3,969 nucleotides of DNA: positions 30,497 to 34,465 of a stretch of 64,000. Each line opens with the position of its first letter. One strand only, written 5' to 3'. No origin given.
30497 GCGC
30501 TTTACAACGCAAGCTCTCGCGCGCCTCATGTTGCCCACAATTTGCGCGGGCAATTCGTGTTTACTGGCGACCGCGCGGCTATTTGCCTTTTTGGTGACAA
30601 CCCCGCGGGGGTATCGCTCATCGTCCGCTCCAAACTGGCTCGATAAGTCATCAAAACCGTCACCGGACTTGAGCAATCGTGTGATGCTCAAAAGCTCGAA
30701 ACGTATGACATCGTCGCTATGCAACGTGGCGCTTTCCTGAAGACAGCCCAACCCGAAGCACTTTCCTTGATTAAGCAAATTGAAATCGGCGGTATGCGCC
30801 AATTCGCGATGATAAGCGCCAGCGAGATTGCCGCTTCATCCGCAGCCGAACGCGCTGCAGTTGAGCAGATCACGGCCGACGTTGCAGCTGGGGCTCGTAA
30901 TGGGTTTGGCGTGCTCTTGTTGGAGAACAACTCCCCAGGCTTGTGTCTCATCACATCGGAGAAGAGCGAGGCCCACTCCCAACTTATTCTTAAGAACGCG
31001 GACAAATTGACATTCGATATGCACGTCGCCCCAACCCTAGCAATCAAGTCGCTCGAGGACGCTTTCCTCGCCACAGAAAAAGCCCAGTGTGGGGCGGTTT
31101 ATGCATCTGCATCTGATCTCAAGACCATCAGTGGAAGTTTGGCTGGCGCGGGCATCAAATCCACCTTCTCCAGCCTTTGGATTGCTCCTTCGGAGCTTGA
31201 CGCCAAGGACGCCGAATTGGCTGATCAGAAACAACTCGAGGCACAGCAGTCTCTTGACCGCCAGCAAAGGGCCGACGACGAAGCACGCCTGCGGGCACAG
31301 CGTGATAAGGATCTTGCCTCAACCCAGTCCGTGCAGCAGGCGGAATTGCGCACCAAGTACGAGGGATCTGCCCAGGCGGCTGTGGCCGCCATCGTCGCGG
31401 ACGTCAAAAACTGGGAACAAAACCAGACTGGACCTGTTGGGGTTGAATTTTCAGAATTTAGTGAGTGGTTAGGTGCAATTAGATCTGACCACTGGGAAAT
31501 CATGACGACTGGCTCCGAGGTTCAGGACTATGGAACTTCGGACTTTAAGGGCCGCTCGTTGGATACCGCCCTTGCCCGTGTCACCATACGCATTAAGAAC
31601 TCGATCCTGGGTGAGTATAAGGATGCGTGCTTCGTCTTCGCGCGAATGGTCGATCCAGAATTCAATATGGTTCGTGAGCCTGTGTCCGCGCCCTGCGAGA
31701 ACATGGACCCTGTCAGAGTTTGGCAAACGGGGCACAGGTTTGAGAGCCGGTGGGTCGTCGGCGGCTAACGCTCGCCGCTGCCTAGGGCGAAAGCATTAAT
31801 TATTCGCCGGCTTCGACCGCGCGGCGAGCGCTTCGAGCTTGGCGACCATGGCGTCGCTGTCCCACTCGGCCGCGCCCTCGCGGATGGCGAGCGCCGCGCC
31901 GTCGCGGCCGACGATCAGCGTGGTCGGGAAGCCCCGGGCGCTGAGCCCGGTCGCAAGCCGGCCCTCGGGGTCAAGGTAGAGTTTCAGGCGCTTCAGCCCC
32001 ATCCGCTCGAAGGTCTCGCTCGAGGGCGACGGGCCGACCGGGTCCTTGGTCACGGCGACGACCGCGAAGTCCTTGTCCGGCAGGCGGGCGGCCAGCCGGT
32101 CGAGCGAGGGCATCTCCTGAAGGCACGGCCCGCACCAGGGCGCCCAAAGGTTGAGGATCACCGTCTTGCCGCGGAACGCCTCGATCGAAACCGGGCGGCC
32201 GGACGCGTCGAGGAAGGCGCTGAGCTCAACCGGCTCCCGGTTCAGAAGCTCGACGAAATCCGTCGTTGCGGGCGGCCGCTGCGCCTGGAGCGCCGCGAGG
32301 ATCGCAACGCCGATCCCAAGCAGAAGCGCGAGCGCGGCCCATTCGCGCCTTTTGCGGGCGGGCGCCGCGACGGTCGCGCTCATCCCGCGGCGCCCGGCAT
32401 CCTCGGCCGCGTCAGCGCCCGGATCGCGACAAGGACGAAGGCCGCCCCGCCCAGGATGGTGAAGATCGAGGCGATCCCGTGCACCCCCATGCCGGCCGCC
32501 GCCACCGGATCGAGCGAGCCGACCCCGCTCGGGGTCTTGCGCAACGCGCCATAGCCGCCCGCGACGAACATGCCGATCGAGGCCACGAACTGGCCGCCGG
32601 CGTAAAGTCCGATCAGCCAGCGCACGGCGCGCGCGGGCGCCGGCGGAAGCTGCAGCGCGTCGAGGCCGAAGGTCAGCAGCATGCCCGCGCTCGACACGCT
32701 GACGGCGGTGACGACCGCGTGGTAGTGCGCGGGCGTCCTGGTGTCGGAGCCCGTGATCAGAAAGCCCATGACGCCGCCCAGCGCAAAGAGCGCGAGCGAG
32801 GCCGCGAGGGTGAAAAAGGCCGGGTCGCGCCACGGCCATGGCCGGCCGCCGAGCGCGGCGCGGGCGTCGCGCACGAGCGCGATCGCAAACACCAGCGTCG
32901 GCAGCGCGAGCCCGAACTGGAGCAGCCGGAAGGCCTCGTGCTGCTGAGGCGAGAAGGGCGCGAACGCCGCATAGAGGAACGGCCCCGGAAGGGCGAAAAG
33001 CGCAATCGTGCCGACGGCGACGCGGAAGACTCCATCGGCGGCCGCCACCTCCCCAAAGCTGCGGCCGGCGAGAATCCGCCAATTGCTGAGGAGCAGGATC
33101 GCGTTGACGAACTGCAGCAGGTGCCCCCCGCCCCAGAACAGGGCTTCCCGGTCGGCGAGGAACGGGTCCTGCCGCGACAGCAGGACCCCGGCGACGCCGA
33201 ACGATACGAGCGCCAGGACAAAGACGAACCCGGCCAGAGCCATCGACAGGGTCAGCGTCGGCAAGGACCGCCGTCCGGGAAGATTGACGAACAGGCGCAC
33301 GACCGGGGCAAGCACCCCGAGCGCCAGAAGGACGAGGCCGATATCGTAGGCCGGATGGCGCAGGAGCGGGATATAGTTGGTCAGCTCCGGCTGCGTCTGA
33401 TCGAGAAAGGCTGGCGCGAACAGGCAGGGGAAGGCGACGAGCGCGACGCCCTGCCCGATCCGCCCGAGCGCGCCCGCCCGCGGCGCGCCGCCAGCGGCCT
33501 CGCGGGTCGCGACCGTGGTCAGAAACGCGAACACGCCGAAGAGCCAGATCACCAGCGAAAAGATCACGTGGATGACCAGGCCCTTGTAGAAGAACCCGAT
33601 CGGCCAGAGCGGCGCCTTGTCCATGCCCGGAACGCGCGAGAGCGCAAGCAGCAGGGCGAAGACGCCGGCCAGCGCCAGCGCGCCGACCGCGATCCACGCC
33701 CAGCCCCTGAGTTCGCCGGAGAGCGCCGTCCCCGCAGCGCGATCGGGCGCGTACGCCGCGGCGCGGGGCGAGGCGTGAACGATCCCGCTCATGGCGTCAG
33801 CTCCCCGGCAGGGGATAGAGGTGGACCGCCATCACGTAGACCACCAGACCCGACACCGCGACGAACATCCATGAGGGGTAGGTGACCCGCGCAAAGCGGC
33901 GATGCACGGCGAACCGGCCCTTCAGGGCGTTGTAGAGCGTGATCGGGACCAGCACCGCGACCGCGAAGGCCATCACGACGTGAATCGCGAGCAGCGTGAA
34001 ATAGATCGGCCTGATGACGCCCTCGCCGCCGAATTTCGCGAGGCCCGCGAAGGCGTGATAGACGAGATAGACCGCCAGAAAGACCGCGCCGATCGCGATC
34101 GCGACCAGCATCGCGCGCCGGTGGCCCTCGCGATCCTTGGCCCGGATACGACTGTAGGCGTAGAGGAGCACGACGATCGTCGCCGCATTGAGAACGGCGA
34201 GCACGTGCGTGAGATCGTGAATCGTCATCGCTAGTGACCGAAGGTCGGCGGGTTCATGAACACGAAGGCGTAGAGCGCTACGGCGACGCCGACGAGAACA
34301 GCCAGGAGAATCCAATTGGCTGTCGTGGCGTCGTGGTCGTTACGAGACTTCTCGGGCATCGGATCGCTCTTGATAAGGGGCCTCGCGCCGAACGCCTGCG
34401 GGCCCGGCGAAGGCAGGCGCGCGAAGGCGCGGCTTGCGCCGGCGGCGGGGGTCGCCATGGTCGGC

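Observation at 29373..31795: Low-GC islet with three ORFan reading frames inserted between a GntR-MFS pair and tlpA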

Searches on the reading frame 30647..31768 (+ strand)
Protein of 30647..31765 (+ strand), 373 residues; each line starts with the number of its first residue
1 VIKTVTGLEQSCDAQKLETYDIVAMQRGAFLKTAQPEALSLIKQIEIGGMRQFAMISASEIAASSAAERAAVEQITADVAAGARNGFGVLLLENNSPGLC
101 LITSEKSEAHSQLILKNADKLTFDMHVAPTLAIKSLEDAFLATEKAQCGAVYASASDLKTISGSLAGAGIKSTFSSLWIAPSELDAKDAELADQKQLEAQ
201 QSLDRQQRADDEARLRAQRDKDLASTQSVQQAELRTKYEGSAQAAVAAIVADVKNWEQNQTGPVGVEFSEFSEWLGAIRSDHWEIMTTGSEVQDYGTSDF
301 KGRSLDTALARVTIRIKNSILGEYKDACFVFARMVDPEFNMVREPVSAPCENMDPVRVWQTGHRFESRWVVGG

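Call 5: search_protein_families(library=pfam, proteins=[window:30719-31765:+, window:30647-31765:+], max_evalue=1)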
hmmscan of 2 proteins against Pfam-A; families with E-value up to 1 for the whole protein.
window:30719-31765:+ (349 aa): 0 families

window:30647-31765:+ (373 aa): 0 families

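Call 8: search_protein_families(library=ncbifam, proteins=[window:30647-31765:+], max_evalue=1)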
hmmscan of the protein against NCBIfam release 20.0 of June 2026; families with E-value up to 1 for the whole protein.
window:30647-31765:+ (373 aa): 1 family
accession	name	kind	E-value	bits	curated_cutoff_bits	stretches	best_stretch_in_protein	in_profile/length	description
NF005019.0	PRK06423.1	equivalog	0.057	13.6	122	1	35-79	15-59/74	phosphoribosylformylglycinamidine synthase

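Call 15: find_encoding_contigs(protein=window:30719-31768:+, flank=10000, max_places=4)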
Protein window:30719-31768:+ (349 aa): no gene with exactly this product is on record in the collection.

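Call 61: search_protein_families(library=padloc, proteins=[window:30647-31765:+], max_evalue=0.1)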
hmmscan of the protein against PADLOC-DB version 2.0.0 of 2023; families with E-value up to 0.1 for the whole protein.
window:30647-31765:+ (373 aa): 0 families

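Call 62: search_protein_families(library=phrogs, proteins=[window:30647-31765:+], max_evalue=0.1)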
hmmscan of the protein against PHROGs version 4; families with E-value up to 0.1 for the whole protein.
window:30647-31765:+ (373 aa): 1 family
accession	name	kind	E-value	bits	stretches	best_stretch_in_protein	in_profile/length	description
phrog_35005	-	unknown function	0.00025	22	1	203-258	15-70/71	-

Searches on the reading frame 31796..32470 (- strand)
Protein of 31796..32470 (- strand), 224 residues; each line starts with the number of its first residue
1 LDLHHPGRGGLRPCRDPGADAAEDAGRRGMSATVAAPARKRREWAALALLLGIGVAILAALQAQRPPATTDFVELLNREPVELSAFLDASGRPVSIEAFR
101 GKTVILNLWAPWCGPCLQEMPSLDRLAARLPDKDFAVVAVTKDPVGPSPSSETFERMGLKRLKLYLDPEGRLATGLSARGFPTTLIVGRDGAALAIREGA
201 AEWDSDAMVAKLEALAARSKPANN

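Call 24: search_protein_families(library=pfam, proteins=[window:31796-32470:-], max_evalue=0.001)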
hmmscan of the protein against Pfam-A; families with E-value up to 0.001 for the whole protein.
window:31796-32470:- (224 aa): 4 families
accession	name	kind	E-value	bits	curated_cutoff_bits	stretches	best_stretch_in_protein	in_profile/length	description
PF08534.16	Redoxin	-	7.4e-13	49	26.6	1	88-202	15-137/148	Redoxin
PF00578.27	AhpC-TSA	-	1.1e-12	48.4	26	1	88-191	12-119/124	AhpC/TSA family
PF00085.26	Thioredoxin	-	1.1e-06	29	23.5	1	102-143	19-59/103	Thioredoxin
PF13905.12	Thioredoxin_8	-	2.5e-06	28.2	27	1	101-191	1-92/94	Thioredoxin-like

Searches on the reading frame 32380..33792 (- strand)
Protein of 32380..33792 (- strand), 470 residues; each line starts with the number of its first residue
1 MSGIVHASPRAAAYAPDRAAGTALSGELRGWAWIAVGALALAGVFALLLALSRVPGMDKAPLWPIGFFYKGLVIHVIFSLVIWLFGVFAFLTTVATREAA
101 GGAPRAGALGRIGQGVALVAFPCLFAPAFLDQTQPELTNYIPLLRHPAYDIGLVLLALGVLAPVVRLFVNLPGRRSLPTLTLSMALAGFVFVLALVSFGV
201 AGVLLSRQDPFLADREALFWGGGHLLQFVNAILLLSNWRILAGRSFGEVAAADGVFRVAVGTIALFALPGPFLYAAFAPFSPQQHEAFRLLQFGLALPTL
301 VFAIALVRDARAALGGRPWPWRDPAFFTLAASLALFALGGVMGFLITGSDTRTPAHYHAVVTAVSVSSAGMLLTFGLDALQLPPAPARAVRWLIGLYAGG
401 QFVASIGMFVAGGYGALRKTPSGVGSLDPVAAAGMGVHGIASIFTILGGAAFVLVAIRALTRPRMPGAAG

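Call 24: search_protein_families(library=pfam, proteins=[window:32380-33792:-], max_evalue=0.001)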
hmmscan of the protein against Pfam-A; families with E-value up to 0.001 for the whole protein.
window:32380-33792:- (470 aa): 1 family
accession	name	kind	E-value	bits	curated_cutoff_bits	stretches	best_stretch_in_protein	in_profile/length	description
PF00115.25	COX1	-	7.1e-16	58.5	34.8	1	32-421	7-411/436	Cytochrome C and Quinol oxidase polypeptide I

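Call 40: find_encoding_contigs(protein=window:32380-33792:-, flank=10000, max_places=6)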
Protein window:32380-33792:- (470 aa): no gene with exactly this product is on record in the collection.

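Call 43: find_homologous_proteins(query=window:32380-33792:-, max_evalue=1e-50)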
Query window:32380-33792:- (470 aa): 695 proteins with E <= 1e-50 among 8000 candidates; the best 120 are listed.
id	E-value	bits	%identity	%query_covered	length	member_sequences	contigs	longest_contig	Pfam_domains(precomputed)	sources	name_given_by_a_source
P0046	2.2e-294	995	100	100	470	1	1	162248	PF00115.26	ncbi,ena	-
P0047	4.0e-267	905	92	100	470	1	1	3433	PF00115.26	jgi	jgi:hypothetical protein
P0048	5.3e-263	891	90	100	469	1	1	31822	PF00115.26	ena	-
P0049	9.7e-255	864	88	100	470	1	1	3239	PF00115.26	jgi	jgi:hypothetical protein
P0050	1.7e-239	814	85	100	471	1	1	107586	PF00115.26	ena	-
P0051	1.8e-238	810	83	100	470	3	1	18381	PF00115.26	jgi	jgi:hypothetical protein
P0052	1.6e-233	794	83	99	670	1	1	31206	PF08534.17,PF13905.13,PF00115.26,PF00578.28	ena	-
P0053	1.1e-231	788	81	100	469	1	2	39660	PF00115.26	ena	-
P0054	9.9e-228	775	80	97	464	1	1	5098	PF00115.26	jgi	jgi:cytochrome c oxidase subunit I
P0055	3.3e-226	770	83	91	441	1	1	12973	PF00115.26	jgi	jgi:hypothetical protein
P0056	7.8e-224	762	77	100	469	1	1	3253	PF00115.26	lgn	-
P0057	1.8e-223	761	78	99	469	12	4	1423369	PF00115.26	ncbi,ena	-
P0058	4.4e-223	760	81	96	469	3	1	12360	PF00115.26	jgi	jgi:hypothetical protein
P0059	2.8e-220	750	78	100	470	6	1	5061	PF00115.26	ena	-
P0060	1.5e-219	748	77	99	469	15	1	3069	PF00115.26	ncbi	-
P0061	4.9e-219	746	81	96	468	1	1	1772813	PF00115.26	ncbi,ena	-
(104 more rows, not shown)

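Call 44: find_encoding_contigs(protein=P0046, flank=10000, max_places=3)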
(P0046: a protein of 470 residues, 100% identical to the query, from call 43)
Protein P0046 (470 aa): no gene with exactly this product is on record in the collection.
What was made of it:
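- Tried and rejected: Exact look-ups of the window's own proteins in the contig index failed (calls 15, 40, 44), so the source contig could not be retrieved.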

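Call 45: find_encoding_contigs(protein=P0048, flank=10000, max_places=3)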
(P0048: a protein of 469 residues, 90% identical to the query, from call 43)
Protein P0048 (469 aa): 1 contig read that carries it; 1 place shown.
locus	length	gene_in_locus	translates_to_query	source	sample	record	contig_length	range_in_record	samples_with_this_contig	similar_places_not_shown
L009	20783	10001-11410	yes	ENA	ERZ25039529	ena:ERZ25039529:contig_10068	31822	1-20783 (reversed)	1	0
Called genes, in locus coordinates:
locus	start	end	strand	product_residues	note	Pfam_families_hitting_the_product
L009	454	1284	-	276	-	-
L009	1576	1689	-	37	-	-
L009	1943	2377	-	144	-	PF04940:BLUF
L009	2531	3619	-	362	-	PF00248:Aldo_ket_red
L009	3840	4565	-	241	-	PF13578:Methyltransf_24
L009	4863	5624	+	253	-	PF14023:Bestrophin-like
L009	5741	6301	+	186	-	-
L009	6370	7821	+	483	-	PF00664:ABC_membrane, PF00005:ABC_tran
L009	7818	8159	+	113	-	PF00005:ABC_tran, PF02463:SMC_N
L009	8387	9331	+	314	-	PF01040:UbiA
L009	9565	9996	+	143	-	PF10067:DUF2306 (faint), PF04238:DUF420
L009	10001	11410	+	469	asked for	PF00115:COX1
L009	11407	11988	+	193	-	PF08534:Redoxin, PF00578:AhpC-TSA, PF00085:Thioredoxin (faint), PF13905:Thioredoxin_8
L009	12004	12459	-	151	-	-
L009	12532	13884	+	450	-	PF07690:MFS_1, PF00083:Sugar_tr (weak), PF12832:MFS_1_like, PF07690:MFS_1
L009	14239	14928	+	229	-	PF00027:cNMP_binding, PF13545:HTH_Crp_2, PF00325:Crp (weak)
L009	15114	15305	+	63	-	PF00881:Nitroreductase (weak)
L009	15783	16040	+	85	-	-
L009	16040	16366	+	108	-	-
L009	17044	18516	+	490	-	PF00704:Glyco_hydro_18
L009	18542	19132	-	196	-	PF02577:BFN_dom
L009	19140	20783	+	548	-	?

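Call 46: find_encoding_contigs(protein=P0050, flank=10000, max_places=3)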
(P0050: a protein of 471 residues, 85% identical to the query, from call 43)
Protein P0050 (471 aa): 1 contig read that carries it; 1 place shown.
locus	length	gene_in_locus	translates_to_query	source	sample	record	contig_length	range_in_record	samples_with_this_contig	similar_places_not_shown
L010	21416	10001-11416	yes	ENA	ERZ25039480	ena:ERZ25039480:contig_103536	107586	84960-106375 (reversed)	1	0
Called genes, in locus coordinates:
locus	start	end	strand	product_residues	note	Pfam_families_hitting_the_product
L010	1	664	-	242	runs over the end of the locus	PF11064:DUF2865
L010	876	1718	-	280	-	-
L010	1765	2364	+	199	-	PF02661:Fic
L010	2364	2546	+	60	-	-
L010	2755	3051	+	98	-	PF08734:GYD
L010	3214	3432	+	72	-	PF12973:Cupin_7 (faint)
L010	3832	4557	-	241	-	PF13578:Methyltransf_24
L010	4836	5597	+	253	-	PF14023:Bestrophin-like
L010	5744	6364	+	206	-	-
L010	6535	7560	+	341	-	PF00664:ABC_membrane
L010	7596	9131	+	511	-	PF00005:ABC_tran, PF02463:SMC_N (weak)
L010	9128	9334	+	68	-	-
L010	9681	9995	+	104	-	PF04238:DUF420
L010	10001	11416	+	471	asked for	PF00115:COX1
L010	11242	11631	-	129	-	-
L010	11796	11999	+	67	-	-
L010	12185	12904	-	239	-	-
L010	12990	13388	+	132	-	PF25944:Beta-barrel_RND (weak), PF25967:RND-MFP_C, PF25989:YknX_C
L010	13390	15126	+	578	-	PF00873:ACR_tran, PF03176:MMPL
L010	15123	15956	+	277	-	PF00873:ACR_tran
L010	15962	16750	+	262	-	PF00873:ACR_tran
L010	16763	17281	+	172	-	PF07690:MFS_1, PF00083:Sugar_tr (weak)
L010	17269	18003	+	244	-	PF07690:MFS_1, PF12832:MFS_1_like (weak), PF07690:MFS_1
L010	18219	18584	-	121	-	-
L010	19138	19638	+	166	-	PF13545:HTH_Crp_2, PF00325:Crp (weak)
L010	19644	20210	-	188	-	PF05425:CopD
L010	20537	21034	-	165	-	PF04314:LpqE-like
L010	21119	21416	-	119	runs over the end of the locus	PF04234:CopC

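Call 48: find_encoding_contigs(protein=P0053, flank=10000, max_places=2)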
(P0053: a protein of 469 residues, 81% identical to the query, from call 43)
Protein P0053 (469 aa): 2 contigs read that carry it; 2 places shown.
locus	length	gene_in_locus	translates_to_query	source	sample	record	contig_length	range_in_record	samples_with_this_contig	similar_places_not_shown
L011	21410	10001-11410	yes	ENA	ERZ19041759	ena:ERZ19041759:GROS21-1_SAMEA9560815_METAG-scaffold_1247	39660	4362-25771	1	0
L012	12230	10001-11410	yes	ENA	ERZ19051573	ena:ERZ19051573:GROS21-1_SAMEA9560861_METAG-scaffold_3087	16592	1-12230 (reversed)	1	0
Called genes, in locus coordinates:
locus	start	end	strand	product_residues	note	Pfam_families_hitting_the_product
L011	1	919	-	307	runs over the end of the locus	PF00582:Usp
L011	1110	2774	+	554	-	PF05977:MFS_3, PF07690:MFS_1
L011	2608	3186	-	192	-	-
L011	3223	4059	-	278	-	-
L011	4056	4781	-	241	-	PF13578:Methyltransf_24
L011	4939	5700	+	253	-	PF14023:Bestrophin-like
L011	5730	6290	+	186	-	-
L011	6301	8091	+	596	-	PF00664:ABC_membrane, PF00005:ABC_tran, PF02463:SMC_N (weak)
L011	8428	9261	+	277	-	PF01040:UbiA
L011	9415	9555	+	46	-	-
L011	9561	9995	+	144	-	PF10067:DUF2306 (faint), PF04238:DUF420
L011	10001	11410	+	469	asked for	PF00115:COX1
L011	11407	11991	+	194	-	PF00578:AhpC-TSA, PF08534:Redoxin, PF00085:Thioredoxin (faint), PF13905:Thioredoxin_8 (weak)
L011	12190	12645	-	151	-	-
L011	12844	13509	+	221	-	PF00392:GntR, PF07729:FCD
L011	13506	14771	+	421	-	PF00083:Sugar_tr (faint), PF07690:MFS_1, PF12832:MFS_1_like, PF07690:MFS_1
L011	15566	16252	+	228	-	PF13545:HTH_Crp_2, PF00325:Crp (weak)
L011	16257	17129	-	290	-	PF05425:CopD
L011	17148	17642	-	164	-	PF04314:LpqE-like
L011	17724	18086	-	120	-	PF04234:CopC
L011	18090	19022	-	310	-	-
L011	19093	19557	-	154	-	-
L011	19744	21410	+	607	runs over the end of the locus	PF13522:GATase_6, PF13537:GATase_7, PF01380:SIS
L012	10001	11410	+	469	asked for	PF00115:COX1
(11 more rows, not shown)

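Call 49: find_encoding_contigs(protein=P0061, flank=10000, max_places=2)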
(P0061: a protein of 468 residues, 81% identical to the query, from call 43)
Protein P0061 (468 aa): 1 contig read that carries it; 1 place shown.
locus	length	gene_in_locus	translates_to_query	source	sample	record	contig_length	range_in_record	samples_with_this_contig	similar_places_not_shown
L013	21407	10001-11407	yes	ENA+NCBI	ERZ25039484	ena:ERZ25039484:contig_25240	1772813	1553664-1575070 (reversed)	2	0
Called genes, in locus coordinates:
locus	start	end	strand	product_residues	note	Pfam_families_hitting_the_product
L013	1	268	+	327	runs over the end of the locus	PF02653:BPD_transp_2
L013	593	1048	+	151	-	PF00005:ABC_tran (weak), PF12399:BCA_ABC_TP_C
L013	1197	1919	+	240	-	PF00005:ABC_tran, PF13304:AAA_21 (weak)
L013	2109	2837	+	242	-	PF01177:Asp_Glu_race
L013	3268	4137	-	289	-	-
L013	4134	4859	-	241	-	PF13578:Methyltransf_24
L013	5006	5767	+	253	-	PF14023:Bestrophin-like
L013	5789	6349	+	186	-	-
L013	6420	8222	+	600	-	PF00664:ABC_membrane, PF00005:ABC_tran, PF02463:SMC_N (weak)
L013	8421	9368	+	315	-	PF01040:UbiA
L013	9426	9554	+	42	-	-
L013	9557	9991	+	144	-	PF04238:DUF420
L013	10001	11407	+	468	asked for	PF00115:COX1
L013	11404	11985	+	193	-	PF00578:AhpC-TSA, PF08534:Redoxin, PF00085:Thioredoxin (faint), PF13905:Thioredoxin_8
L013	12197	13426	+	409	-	PF00083:Sugar_tr (faint), PF07690:MFS_1, PF12832:MFS_1_like, PF07690:MFS_1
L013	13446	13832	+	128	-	PF00903:Glyoxalase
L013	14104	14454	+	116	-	-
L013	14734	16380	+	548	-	PF02878:PGM_PMM_I, PF02879:PGM_PMM_II, PF02880:PGM_PMM_III, PF00408:PGM_PMM_IV (weak)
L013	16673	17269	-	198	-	-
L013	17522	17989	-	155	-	PF05425:CopD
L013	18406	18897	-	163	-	PF04314:LpqE-like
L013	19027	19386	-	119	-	PF04234:CopC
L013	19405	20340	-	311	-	-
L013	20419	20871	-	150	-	-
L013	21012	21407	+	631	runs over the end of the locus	PF13522:GATase_6, PF13537:GATase_7, PF01380:SIS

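Call 59: list_cluster_members(proteins=[P0011, P0025, P0038, P0020, P0039, P0046])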
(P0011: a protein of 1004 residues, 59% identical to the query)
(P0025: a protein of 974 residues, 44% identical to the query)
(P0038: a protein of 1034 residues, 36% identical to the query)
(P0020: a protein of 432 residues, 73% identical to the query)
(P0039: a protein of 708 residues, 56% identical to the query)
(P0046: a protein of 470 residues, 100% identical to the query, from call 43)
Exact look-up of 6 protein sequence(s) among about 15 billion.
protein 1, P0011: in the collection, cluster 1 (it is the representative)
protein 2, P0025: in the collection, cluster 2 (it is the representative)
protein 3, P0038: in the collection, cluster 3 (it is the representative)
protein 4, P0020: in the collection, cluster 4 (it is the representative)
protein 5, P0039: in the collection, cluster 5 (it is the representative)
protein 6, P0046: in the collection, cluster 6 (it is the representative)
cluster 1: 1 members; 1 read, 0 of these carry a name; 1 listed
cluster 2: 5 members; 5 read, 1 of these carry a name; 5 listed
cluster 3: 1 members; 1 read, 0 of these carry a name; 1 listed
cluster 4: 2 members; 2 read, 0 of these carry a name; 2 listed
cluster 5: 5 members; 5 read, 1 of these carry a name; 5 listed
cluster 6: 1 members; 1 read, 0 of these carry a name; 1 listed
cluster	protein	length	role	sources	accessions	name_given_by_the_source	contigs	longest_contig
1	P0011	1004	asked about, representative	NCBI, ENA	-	-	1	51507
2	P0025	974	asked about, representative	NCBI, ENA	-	-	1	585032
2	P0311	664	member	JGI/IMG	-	hypothetical protein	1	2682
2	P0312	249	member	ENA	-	-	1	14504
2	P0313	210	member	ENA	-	-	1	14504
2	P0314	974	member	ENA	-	-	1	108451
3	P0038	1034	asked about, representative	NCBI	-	-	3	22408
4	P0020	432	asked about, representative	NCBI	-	-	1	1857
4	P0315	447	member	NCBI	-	-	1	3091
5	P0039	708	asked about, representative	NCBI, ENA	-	-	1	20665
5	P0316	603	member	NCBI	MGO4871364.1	MAG: hypothetical protein ACLPGW_12260 [Roseiarcus sp.]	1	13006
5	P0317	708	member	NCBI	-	-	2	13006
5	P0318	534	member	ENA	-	-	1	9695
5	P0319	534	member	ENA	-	-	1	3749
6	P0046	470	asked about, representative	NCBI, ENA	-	-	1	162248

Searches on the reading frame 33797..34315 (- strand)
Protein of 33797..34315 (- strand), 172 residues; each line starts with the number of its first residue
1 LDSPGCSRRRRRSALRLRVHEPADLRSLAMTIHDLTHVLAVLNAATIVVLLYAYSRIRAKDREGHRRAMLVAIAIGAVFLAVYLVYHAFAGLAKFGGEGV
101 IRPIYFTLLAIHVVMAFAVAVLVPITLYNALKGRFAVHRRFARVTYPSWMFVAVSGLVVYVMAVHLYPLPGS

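Call 24: search_protein_families(library=pfam, proteins=[window:33797-34315:-], max_evalue=0.001)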
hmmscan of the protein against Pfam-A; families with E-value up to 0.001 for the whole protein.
window:33797-34315:- (172 aa): 2 families
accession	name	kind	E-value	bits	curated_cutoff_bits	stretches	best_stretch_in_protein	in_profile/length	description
PF04238.17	DUF420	-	1.8e-35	122.5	30.5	1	35-162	1-129/130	Protein of unknown function (DUF420)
PF10067.14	DUF2306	-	1.5e-05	25.6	31.6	1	39-95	66-124/147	Predicted membrane protein (DUF2306)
